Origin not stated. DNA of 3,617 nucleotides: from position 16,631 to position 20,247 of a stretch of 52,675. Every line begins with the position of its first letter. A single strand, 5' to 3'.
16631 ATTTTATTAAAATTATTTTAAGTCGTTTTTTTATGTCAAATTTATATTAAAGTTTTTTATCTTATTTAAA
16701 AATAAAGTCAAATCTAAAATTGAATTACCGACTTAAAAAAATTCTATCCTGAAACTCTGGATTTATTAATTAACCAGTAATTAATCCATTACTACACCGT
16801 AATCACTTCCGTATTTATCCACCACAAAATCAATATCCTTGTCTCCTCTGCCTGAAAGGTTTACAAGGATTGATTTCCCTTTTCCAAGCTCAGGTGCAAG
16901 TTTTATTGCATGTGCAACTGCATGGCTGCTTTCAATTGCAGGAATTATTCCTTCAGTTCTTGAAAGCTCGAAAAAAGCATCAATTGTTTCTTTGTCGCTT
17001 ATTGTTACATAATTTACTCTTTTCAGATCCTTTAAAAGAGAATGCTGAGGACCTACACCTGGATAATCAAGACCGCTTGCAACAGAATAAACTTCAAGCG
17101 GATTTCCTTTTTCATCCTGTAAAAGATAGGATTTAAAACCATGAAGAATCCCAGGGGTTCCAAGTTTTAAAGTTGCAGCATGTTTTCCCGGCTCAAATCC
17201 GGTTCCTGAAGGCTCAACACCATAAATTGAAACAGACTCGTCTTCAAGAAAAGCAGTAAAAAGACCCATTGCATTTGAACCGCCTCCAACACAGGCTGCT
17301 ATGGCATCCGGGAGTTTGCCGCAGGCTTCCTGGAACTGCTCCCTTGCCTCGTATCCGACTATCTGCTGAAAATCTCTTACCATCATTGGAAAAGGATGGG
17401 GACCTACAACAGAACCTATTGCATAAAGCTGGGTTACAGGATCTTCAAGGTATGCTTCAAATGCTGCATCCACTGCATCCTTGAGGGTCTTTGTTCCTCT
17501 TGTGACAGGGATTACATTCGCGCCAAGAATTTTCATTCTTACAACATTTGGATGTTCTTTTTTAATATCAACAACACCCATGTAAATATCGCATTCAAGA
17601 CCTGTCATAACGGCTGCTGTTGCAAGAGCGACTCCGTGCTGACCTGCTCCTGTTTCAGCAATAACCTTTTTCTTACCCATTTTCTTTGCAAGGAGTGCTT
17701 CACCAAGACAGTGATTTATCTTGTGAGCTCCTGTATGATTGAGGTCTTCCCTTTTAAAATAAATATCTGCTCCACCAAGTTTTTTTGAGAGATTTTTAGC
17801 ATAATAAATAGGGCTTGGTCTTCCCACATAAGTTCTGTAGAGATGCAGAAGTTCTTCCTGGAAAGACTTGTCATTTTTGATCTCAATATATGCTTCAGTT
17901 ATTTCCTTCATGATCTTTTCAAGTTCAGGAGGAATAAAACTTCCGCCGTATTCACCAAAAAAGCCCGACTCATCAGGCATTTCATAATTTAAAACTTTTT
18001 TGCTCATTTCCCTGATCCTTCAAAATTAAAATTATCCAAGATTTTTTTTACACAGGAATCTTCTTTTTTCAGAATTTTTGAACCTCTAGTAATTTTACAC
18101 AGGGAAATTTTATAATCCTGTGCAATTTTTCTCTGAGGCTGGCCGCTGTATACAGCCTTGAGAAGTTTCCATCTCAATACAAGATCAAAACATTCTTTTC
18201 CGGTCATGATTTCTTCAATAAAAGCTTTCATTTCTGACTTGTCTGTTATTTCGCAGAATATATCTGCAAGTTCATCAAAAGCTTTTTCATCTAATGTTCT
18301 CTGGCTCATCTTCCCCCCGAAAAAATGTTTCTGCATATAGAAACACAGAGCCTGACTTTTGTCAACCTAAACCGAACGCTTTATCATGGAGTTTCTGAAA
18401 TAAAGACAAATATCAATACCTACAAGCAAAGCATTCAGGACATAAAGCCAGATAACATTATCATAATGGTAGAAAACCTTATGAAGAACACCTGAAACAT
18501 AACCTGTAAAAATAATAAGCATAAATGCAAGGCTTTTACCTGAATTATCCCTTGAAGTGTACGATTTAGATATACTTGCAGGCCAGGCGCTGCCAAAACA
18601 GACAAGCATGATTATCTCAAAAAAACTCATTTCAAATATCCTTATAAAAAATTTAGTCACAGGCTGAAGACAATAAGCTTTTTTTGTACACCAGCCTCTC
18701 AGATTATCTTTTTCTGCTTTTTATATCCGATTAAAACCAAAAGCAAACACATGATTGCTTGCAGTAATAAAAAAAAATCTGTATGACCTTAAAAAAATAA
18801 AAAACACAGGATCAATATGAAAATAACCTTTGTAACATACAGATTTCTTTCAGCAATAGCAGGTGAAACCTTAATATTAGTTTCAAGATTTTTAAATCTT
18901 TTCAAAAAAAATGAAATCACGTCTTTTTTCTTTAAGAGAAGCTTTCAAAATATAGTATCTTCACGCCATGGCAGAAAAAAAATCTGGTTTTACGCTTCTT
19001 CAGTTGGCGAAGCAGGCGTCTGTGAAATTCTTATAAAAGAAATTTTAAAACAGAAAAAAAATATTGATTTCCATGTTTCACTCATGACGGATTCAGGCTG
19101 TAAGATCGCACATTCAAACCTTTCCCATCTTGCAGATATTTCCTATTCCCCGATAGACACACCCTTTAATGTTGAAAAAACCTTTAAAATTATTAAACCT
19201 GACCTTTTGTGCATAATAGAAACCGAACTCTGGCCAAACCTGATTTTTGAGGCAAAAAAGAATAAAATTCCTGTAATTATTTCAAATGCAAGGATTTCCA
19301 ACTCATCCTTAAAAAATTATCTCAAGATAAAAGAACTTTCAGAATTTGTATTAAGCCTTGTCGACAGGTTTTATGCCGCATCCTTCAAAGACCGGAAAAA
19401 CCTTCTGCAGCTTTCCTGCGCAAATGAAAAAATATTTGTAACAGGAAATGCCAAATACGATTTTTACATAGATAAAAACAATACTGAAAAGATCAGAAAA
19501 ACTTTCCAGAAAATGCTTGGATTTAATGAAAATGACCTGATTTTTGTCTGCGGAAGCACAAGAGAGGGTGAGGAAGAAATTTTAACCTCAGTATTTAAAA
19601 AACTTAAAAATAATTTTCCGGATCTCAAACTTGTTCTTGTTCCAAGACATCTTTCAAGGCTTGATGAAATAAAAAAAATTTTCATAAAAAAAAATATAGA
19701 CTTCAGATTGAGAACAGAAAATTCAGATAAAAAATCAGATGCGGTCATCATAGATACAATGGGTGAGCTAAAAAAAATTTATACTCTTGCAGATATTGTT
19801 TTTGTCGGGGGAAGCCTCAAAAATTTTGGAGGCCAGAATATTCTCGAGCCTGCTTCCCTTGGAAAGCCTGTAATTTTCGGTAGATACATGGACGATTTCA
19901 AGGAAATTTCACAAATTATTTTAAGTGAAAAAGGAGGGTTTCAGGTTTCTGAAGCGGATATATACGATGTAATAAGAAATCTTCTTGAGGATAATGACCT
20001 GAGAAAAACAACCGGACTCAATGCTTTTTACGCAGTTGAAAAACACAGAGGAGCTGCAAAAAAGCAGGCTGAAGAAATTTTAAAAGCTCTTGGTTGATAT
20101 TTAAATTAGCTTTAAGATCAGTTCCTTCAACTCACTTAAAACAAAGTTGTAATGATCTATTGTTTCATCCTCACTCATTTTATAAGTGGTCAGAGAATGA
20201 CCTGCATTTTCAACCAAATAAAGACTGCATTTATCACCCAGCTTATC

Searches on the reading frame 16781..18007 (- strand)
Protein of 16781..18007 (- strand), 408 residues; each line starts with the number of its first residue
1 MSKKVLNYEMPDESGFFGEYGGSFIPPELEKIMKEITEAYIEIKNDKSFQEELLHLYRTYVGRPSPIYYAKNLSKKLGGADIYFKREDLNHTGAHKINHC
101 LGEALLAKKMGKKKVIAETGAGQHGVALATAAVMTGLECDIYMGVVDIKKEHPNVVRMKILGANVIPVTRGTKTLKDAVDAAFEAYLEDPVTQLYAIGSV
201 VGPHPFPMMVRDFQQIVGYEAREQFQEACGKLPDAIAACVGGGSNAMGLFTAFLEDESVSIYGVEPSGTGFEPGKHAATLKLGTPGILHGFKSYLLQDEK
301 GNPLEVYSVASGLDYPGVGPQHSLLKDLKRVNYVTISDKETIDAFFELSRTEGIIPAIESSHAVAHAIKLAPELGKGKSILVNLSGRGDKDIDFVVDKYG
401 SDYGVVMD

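Call 24: search_protein_families(library=pfam, max_evalue=0.001, proteins=[window:16781-18007:-])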
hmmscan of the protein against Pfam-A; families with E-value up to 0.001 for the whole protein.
window:16781-18007:- (408 aa): 1 family
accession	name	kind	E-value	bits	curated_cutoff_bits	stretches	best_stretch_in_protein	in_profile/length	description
PF00291.31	PALP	-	1.3e-43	149.9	35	1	61-386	4-295/295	Pyridoxal-phosphate dependent enzyme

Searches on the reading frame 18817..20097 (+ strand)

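Call 25: search_protein_families(library=pfam, max_evalue=0.001, proteins=[window:18817-20097:+])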
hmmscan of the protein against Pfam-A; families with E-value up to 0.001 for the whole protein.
window:18817-20097:+ (426 aa): 3 families
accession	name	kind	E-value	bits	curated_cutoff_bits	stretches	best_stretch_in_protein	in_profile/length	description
PF04413.22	Glycos_transf_N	-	7.9e-47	159.5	23.9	1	50-215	13-178/179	3-Deoxy-D-manno-octulosonic-acid transferase (kdotransferase)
PF00534.26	Glycos_transf_1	-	5.1e-06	26.6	26.4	0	253-402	30-168/172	Glycosyl transferases group 1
PF02350.25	Epimerase_2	-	0.00027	20.4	30.6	1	187-360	128-289/347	UDP-N-acetylglucosamine 2-epimerase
